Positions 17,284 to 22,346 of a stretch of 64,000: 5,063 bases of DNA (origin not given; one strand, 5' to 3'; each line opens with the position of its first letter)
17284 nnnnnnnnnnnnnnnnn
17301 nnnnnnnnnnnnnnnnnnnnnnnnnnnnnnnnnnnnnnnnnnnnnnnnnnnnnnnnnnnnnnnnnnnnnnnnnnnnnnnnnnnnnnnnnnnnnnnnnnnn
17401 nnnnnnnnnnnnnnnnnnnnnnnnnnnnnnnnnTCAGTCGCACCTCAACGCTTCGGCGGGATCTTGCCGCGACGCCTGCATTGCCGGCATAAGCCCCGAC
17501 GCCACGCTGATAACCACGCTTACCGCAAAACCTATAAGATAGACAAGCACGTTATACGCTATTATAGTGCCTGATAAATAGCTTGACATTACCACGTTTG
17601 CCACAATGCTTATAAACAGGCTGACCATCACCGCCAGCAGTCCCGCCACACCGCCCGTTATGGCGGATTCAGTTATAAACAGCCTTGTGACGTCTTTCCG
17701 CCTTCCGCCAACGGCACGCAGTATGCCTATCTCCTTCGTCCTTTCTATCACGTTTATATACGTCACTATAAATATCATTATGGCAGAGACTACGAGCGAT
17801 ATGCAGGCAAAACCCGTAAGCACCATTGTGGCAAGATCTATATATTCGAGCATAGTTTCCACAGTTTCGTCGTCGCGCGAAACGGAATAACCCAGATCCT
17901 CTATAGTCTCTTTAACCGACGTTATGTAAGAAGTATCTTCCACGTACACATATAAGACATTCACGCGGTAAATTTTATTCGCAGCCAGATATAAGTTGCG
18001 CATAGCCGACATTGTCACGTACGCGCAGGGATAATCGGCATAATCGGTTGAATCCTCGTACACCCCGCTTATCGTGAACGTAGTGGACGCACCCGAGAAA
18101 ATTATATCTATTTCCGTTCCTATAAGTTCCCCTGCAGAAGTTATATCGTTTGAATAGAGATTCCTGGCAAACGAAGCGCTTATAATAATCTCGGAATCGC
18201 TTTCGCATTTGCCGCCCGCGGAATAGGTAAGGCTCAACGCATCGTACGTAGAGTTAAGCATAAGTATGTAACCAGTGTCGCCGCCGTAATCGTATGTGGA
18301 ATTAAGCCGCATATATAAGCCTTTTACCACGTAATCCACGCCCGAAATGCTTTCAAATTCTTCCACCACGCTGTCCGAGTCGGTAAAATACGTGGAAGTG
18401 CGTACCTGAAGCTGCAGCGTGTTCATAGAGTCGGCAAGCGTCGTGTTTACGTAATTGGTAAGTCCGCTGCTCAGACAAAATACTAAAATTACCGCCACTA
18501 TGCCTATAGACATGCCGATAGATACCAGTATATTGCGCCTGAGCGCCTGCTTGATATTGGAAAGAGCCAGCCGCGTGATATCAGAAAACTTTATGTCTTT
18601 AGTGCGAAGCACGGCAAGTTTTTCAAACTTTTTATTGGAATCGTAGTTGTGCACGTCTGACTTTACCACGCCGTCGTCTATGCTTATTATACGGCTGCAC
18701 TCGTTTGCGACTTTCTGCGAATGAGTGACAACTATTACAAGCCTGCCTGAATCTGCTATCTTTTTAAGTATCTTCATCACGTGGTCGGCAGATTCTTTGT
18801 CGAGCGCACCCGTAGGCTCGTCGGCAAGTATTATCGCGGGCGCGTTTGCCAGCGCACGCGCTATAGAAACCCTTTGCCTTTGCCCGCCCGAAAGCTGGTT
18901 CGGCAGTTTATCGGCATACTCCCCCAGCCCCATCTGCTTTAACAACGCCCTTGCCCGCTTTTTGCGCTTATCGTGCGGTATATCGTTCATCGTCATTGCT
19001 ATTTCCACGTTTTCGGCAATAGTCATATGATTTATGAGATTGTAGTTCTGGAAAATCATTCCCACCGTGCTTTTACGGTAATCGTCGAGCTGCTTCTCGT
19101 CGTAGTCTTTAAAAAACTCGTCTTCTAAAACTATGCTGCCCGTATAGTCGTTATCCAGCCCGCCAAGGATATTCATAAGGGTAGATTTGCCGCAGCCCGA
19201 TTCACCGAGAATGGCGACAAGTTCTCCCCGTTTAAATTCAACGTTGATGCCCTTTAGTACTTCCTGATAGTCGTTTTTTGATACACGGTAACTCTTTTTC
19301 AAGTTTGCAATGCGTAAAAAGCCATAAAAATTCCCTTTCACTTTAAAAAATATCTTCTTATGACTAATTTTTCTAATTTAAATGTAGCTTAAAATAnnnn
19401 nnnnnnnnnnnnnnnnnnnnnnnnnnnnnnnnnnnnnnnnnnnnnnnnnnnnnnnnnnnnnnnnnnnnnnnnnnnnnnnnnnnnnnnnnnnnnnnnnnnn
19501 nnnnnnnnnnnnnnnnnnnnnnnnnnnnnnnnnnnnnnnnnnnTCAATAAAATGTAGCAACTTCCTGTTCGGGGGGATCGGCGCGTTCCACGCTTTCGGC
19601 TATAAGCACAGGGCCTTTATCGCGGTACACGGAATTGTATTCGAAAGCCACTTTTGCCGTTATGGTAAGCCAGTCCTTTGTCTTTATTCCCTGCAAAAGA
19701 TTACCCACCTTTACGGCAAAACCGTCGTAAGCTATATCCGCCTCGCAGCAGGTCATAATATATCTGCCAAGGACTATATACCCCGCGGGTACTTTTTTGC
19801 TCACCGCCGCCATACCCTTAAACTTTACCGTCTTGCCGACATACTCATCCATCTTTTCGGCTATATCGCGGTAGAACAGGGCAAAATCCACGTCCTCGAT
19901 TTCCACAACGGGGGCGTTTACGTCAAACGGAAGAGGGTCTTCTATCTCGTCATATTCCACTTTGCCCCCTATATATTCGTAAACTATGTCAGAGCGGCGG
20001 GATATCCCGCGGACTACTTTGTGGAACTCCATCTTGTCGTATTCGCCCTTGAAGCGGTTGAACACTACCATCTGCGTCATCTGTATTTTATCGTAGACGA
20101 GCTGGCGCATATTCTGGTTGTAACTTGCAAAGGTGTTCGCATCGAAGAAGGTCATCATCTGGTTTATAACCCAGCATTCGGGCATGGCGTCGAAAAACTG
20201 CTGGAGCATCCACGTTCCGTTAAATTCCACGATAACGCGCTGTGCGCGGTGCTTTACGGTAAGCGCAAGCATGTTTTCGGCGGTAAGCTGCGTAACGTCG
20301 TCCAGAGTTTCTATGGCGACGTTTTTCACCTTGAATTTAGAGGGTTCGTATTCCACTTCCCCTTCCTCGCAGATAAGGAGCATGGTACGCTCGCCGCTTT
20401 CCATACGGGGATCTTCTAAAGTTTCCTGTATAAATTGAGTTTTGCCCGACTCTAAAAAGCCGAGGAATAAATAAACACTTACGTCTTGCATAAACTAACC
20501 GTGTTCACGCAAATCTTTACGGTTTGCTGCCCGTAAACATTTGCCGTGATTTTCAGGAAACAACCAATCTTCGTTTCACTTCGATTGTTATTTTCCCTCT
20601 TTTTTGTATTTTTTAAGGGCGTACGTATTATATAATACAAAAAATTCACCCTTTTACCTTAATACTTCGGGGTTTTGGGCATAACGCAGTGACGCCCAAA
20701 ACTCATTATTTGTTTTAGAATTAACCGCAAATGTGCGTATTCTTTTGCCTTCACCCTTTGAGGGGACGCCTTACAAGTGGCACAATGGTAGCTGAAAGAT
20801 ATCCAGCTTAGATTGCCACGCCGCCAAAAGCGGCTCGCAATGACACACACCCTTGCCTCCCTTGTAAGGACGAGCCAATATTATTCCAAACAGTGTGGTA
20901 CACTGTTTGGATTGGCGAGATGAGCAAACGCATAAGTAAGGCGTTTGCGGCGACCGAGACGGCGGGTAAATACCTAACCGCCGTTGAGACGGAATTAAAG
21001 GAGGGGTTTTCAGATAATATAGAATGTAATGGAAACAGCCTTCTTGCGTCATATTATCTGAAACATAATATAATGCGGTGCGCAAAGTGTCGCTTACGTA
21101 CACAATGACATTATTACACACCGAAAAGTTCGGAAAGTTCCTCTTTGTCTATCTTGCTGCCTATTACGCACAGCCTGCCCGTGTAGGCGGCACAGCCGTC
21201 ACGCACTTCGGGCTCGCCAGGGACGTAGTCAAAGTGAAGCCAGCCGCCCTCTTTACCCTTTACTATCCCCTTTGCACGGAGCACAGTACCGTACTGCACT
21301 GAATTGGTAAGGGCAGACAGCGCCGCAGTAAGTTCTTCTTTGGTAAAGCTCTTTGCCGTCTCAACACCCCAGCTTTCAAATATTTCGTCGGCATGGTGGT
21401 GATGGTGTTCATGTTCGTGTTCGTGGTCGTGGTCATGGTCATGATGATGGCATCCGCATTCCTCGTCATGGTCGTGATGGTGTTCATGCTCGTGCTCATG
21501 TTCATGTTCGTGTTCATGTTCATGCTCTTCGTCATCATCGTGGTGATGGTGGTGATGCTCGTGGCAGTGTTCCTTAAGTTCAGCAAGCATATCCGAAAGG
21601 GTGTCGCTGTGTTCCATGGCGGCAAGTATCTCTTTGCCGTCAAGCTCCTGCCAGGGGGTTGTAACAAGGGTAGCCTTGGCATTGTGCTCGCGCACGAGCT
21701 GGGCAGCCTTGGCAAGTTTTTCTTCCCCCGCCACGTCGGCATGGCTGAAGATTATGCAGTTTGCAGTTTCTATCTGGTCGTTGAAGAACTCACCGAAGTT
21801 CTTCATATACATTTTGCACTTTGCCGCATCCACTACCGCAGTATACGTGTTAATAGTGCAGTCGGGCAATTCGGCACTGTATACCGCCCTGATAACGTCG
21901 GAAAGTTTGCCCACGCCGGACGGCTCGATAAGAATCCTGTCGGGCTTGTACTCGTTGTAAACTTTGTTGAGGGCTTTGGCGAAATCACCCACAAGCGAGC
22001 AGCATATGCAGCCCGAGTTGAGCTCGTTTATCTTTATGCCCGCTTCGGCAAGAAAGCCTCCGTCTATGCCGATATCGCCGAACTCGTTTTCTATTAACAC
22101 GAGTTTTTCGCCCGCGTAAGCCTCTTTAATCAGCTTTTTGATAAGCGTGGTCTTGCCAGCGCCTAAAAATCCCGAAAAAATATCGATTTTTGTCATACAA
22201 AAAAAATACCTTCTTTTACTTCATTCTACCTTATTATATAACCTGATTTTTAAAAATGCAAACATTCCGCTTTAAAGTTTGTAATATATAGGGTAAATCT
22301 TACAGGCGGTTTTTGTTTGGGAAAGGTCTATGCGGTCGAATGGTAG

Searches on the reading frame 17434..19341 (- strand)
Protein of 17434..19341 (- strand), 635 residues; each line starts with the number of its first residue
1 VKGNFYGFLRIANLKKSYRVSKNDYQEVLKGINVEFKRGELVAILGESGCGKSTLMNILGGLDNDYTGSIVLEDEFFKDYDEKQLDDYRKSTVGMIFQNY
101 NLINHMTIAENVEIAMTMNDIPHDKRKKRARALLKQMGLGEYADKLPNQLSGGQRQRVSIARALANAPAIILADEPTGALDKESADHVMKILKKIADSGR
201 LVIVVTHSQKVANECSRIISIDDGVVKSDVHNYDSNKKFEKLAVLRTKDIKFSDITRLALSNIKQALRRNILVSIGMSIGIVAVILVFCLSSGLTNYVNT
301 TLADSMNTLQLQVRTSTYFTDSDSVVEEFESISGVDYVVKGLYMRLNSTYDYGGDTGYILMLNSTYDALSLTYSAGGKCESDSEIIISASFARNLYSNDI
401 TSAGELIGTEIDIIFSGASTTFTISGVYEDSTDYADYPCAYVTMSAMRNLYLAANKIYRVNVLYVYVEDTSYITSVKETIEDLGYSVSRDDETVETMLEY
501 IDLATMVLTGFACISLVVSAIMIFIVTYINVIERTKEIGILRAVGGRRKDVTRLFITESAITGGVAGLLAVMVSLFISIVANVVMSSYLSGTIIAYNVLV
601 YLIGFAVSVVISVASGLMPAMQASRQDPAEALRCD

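Call 62: search_protein_families(library=pfam, proteins=[window:17434-19341:-], max_evalue=0.00001)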
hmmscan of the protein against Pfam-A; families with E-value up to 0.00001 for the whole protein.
window:17434-19341:- (635 aa): 4 families
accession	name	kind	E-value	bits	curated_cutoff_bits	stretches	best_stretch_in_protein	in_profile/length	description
PF00005.33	ABC_tran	-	1.1e-35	123.6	25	1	29-177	1-136/137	ABC transporter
PF02687.27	FtsX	-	5.7e-18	65.5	25.5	1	511-628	3-120/120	FtsX-like permease C-terminal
PF12704.14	MacB_PCD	-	5.6e-16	59.9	27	1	272-482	3-206/207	MacB-like periplasmic core domain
PF02463.25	SMC_N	-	5.3e-07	29.7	40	1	40-221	25-211/220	RecF/RecN/SMC N terminal domain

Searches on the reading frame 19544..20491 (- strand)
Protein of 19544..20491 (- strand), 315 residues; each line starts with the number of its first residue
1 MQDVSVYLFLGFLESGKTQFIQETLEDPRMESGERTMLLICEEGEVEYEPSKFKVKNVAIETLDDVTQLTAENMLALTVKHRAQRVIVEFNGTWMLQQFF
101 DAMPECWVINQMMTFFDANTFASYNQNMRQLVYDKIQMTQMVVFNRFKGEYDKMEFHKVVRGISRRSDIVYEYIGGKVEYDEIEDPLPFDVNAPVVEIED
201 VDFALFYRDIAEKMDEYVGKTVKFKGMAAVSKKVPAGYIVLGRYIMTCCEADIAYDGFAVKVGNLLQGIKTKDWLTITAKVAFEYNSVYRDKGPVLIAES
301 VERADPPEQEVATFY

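Call 24: find_encoding_contigs(protein=window:19544-20491:-, flank=4000, max_places=6)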
Protein window:19544-20491:- (315 aa): no gene with exactly this product is on record in the collection.

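Call 62: search_protein_families(library=pfam, proteins=[window:19544-20491:-], max_evalue=0.00001)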
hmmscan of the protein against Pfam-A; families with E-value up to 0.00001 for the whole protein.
window:19544-20491:- (315 aa): 2 families
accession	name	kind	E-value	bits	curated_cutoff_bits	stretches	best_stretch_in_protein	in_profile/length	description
PF21537.2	DUF1980_C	-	8e-18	64.9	25.9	1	192-309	20-136/141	DUF1980 C-terminal domain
PF02492.25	cobW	-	1.8e-06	28.1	20.7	1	6-148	2-154/180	CobW/HypB/UreG, nucleotide-binding domain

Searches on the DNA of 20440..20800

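Call 33: search_rna_families(source=window, start=20440, end=20800, threshold=evalue, max_evalue=10)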
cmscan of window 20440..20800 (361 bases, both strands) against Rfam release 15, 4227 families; matches with E-value up to 10: 4.
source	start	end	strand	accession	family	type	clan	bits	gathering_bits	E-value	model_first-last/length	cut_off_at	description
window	20583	20656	-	RF01589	plasmodium_snoR11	Gene; snRNA; snoRNA; HACA-box;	-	15.1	80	9.3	1-207/207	no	small nucleolar RNA snoR11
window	20506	20548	+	RF00455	mir-15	Gene; miRNA;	CL00085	14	57.3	1.7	20-69/88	no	mir-15 microRNA precursor family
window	20544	20617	-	RF02574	Ricks_sRNA10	Gene; sRNA;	-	12.9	97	2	1-352/352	no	Rickettsia sRNA 10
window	20580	20700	+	RF01845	enod40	Gene;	-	9.4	45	6.2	102-221/263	no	Early nodulin 40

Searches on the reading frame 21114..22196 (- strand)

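Call 62: search_protein_families(library=pfam, proteins=[window:21114-22196:-], max_evalue=0.00001)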
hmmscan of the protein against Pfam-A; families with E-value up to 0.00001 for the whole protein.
window:21114-22196:- (360 aa): 2 families
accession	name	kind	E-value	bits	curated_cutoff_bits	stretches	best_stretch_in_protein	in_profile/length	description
PF02492.25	cobW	-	1.4e-39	136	20.7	1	6-178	4-179/180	CobW/HypB/UreG, nucleotide-binding domain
PF07683.19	CobW_C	-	4.5e-08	33.3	22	1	273-358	1-90/94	Cobalamin synthesis protein cobW C-terminal domain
